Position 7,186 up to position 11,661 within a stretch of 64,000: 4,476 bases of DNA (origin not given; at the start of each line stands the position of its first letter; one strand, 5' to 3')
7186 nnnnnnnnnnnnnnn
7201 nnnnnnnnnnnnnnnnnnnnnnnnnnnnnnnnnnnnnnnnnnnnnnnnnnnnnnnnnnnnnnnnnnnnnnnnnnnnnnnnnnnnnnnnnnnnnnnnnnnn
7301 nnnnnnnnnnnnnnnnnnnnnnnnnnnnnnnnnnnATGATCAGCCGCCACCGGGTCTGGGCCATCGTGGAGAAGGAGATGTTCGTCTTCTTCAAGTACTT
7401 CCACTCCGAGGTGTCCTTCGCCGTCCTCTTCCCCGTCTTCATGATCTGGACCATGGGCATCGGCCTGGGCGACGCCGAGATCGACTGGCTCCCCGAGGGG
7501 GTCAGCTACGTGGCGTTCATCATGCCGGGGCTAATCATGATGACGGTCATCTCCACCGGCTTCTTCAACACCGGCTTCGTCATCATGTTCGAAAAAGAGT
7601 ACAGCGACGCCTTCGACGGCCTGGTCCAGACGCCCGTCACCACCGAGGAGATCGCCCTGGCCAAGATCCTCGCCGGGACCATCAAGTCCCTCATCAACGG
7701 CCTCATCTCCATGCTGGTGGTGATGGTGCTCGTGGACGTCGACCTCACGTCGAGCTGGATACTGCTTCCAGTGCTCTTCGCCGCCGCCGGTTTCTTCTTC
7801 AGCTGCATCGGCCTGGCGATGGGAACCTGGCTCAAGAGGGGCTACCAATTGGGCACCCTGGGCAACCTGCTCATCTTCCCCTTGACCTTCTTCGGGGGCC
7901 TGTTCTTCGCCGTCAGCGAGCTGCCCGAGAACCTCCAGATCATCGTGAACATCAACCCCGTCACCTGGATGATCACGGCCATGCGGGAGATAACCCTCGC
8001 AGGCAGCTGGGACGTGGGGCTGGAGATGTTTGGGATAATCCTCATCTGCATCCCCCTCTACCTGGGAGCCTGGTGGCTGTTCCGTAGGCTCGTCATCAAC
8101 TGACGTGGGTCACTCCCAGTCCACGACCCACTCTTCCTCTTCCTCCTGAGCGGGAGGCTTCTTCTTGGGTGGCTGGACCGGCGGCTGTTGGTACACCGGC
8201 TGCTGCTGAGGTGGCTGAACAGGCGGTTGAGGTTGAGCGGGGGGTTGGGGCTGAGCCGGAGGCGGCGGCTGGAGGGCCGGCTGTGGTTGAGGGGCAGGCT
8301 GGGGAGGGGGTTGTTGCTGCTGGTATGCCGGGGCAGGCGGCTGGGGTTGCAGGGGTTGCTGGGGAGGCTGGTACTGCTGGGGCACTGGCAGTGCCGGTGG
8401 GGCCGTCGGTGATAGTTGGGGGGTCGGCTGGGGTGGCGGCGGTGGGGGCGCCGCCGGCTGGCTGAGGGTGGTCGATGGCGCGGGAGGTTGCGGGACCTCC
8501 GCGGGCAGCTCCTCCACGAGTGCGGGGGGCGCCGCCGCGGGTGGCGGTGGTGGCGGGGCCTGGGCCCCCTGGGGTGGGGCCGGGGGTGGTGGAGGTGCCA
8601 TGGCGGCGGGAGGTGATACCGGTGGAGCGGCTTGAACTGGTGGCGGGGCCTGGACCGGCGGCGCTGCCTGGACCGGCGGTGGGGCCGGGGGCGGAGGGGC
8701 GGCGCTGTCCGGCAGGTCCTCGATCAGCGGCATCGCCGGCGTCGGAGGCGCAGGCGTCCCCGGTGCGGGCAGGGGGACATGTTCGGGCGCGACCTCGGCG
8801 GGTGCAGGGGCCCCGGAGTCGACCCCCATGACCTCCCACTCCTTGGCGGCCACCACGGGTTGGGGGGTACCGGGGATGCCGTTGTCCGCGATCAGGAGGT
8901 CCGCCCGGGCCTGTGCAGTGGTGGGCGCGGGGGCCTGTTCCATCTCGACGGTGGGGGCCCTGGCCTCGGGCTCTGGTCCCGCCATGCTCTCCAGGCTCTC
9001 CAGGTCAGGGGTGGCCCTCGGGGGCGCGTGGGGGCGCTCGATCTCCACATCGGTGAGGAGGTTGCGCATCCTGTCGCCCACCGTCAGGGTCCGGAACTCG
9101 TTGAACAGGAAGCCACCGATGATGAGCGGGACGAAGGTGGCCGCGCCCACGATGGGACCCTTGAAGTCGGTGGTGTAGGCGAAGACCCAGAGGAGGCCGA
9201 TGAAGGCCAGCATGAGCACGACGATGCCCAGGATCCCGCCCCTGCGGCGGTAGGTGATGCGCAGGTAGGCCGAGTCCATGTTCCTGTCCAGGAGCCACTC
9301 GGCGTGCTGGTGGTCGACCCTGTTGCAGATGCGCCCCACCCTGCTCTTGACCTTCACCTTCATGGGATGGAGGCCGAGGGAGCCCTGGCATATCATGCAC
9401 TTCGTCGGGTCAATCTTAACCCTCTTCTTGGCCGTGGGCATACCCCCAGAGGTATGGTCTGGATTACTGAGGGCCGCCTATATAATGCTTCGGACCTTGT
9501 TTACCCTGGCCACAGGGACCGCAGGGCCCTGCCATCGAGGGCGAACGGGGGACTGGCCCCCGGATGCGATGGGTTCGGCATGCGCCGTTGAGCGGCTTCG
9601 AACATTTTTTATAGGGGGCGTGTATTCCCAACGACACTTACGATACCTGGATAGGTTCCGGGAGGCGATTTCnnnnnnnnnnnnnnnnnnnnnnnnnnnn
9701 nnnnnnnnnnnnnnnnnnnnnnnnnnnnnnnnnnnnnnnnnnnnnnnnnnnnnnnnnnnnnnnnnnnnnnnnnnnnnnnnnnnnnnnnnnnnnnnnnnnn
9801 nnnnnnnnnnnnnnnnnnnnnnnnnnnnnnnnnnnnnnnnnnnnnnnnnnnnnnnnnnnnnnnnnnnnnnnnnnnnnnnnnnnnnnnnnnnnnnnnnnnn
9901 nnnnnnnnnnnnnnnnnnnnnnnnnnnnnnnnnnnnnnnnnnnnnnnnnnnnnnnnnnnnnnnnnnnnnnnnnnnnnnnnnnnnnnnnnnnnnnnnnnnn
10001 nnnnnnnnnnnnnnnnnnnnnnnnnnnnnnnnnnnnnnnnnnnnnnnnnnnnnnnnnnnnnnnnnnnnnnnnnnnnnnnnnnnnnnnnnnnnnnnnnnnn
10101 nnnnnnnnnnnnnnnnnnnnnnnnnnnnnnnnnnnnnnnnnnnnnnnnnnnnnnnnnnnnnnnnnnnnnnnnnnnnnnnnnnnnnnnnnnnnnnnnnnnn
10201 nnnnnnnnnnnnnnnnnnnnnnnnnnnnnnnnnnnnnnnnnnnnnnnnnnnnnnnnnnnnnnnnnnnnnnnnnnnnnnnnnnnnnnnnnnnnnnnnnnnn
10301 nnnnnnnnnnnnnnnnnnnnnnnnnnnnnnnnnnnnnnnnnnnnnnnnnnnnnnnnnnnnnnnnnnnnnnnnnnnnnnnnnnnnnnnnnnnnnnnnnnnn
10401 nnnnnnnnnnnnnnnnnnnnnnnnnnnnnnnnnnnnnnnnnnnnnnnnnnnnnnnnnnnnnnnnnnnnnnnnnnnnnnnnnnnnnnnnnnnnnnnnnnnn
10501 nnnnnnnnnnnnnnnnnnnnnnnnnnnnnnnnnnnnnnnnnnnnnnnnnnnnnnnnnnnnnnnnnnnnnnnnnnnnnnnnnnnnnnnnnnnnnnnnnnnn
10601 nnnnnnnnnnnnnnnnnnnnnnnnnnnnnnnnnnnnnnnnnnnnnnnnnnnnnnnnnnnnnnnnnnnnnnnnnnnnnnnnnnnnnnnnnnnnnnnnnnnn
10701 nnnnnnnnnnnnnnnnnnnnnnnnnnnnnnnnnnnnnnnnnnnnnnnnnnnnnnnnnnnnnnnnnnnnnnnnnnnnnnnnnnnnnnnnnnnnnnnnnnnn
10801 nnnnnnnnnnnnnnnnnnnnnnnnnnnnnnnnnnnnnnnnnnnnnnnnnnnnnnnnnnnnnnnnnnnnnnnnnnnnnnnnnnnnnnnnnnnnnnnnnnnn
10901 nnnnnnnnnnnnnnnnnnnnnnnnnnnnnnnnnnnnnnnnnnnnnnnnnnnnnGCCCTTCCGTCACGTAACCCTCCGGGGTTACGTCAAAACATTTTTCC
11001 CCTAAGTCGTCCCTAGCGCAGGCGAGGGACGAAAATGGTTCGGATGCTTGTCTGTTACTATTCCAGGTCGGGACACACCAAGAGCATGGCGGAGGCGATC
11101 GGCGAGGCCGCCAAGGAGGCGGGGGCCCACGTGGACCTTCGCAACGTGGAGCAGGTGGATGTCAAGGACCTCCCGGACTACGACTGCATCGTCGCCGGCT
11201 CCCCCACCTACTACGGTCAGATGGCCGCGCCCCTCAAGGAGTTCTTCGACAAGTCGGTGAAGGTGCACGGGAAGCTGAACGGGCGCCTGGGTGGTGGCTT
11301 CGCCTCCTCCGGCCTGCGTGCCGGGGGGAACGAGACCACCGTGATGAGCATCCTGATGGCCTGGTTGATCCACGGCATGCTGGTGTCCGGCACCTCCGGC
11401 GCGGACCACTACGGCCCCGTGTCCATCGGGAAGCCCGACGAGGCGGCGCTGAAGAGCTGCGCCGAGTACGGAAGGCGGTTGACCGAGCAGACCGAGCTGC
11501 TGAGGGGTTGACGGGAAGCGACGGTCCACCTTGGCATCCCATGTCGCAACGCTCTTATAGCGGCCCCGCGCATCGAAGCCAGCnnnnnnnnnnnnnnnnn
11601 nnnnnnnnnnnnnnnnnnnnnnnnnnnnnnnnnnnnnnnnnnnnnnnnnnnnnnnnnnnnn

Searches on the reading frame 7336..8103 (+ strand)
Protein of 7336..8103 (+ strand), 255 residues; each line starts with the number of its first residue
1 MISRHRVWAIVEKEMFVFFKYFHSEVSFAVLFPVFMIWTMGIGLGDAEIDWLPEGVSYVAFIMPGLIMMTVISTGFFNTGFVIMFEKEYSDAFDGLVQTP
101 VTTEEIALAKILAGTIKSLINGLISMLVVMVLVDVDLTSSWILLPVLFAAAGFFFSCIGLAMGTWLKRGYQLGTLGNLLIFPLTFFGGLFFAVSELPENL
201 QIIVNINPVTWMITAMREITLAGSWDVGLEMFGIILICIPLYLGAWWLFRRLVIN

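Call 56: search_protein_families(library=pfam, proteins=[window:7336-8103:+], max_evalue=0.0001)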
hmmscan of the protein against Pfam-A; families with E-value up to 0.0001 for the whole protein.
window:7336-8103:+ (255 aa): 2 families
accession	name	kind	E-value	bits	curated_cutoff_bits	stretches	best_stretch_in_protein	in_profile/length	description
PF01061.29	ABC2_membrane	-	2.3e-22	80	26.9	1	8-219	4-209/211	ABC-2 type transporter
PF12698.13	ABC2_membrane_3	-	7e-16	58.7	31.6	1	57-247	159-346/347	ABC-2 family transporter protein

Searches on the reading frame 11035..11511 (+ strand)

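Call 56: search_protein_families(library=pfam, proteins=[window:11035-11511:+], max_evalue=0.0001)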
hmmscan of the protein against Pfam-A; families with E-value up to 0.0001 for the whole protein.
window:11035-11511:+ (158 aa): 4 families
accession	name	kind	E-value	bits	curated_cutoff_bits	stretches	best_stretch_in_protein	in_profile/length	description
PF12724.12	Flavodoxin_5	-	1.5e-13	51.7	27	1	5-93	1-85/145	Flavodoxin domain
PF03358.20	FMN_red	-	4.7e-12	46.2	24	1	44-119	66-141/152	NADPH-dependent FMN reductase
PF00258.30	Flavodoxin_1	-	2.2e-11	44.6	25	1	6-73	1-70/143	Flavodoxin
PF12641.12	Flavodoxin_3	-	2.9e-05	24.4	27.5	1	5-71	1-63/160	Flavodoxin domain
